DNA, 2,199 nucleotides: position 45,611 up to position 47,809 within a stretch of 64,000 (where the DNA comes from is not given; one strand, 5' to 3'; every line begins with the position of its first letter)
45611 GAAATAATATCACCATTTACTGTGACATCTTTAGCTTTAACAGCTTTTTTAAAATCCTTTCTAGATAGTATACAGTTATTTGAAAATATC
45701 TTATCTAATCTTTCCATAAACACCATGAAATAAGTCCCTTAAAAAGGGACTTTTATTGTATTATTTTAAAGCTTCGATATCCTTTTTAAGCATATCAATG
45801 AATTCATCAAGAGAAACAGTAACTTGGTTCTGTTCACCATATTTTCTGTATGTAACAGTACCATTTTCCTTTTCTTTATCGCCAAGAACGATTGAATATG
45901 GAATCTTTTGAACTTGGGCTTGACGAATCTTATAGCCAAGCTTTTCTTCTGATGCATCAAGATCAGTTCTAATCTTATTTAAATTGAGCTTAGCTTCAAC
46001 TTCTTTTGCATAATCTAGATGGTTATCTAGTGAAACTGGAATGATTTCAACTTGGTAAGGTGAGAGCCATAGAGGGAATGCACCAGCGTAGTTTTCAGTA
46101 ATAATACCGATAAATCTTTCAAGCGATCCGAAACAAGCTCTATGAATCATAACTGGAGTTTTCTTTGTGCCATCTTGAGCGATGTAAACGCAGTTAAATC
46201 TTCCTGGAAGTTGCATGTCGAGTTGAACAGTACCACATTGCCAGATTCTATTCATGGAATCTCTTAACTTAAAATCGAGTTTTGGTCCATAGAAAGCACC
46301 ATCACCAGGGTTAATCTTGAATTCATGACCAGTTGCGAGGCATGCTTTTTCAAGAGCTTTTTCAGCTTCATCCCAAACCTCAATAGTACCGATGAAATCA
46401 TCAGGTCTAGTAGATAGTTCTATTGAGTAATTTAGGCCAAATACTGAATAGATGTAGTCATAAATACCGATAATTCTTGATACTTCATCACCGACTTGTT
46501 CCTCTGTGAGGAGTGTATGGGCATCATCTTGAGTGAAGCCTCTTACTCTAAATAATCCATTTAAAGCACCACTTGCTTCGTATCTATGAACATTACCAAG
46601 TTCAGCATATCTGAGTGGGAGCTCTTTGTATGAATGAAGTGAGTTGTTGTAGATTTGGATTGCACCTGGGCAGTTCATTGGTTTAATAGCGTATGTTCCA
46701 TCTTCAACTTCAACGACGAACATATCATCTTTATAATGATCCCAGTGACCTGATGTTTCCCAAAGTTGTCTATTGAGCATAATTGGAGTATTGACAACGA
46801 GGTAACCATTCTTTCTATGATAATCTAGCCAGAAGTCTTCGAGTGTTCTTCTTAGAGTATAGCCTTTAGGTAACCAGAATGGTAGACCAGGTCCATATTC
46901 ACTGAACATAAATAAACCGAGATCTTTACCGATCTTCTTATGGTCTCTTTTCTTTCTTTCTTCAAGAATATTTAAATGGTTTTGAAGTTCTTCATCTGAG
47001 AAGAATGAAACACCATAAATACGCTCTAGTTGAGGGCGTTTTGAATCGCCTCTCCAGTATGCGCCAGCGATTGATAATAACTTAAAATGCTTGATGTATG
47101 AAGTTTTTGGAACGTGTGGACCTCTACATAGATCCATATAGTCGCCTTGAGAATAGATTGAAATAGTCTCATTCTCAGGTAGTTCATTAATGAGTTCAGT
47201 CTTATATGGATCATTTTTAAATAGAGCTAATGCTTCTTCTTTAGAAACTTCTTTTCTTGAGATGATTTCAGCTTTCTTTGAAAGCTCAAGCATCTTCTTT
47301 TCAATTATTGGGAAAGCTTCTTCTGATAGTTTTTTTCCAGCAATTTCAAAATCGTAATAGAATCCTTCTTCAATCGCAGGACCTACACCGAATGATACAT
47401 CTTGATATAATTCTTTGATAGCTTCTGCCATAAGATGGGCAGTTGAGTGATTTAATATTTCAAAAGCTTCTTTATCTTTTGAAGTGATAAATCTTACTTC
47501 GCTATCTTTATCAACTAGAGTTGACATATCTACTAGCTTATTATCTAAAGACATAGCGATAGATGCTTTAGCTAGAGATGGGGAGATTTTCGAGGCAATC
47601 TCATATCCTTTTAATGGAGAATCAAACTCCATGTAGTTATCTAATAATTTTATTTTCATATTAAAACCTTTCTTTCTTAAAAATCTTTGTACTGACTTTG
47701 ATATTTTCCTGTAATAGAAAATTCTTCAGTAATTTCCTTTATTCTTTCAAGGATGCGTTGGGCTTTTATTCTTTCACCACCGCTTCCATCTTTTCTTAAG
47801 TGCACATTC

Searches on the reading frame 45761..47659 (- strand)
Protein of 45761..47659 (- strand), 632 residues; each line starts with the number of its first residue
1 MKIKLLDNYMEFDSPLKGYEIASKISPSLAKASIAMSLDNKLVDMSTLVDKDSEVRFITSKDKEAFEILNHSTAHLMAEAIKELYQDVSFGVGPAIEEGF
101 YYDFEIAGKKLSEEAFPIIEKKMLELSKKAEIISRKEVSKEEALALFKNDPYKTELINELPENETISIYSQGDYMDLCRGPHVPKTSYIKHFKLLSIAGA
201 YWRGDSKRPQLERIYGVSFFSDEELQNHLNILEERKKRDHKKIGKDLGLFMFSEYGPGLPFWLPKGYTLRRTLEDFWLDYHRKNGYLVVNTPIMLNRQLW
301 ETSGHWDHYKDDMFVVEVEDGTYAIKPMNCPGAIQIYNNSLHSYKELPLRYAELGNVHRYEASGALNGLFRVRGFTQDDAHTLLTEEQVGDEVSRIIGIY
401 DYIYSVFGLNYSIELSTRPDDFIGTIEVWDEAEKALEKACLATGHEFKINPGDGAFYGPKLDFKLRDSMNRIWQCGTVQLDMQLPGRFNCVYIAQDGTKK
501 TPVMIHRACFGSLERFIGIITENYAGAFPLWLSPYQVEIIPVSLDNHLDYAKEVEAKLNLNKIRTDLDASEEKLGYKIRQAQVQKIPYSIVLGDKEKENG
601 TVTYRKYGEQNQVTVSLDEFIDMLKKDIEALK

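Call 42: find_homologous_proteins(query=window:45761-47659:-, max_evalue=1e-100)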
Query window:45761-47659:- (632 aa): 8000 proteins with E <= 1e-100 among 8000 candidates; the best 120 are listed.
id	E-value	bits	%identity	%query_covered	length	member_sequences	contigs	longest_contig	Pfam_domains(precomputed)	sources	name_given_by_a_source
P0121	0.0e+0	1451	100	100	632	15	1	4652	PF03129.26,PF00587.31,PF07973.20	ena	-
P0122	0.0e+0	1381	94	100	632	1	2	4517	PF03129.26,PF00587.31,PF07973.20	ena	-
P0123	0.0e+0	1329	91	100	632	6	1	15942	PF03129.26,PF00587.31,PF07973.20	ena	-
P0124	0.0e+0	1300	88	100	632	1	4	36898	PF03129.26,PF00587.31,PF07973.20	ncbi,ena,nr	ncbi:threonine--tRNA ligase [bacterium]|nr:threonine--tRNA ligase [bacterium]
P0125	0.0e+0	1186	81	100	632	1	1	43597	PF03129.26,PF00587.31,PF07973.20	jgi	-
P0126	0.0e+0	1164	79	100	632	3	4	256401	PF03129.26,PF00587.31,PF07973.20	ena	-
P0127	0.0e+0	1148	77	100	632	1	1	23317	PF03129.26,PF02824.28,PF00587.31,PF07973.20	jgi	-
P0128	0.0e+0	1135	75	100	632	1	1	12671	PF03129.26,PF00587.31,PF07973.20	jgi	-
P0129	0.0e+0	1089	74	100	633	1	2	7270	PF03129.26,PF00587.31,PF07973.20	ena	-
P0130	0.0e+0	1076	89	81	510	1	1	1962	PF03129.26,PF00587.31,PF07973.20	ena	-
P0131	0.0e+0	1075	72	100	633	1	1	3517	PF03129.26,PF00587.31,PF07973.20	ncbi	-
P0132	0.0e+0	1066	73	99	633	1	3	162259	PF03129.26,PF00587.31,PF07973.20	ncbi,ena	-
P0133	0.0e+0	1048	71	98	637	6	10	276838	PF03129.26,PF02824.28,PF00587.31,PF07973.20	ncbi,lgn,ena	-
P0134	0.0e+0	1025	68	100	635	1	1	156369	PF03129.26,PF02824.28,PF00587.31,PF07973.20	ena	-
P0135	0.0e+0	1025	68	100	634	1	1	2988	PF03129.26,PF02824.28,PF00587.31,PF07973.20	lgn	-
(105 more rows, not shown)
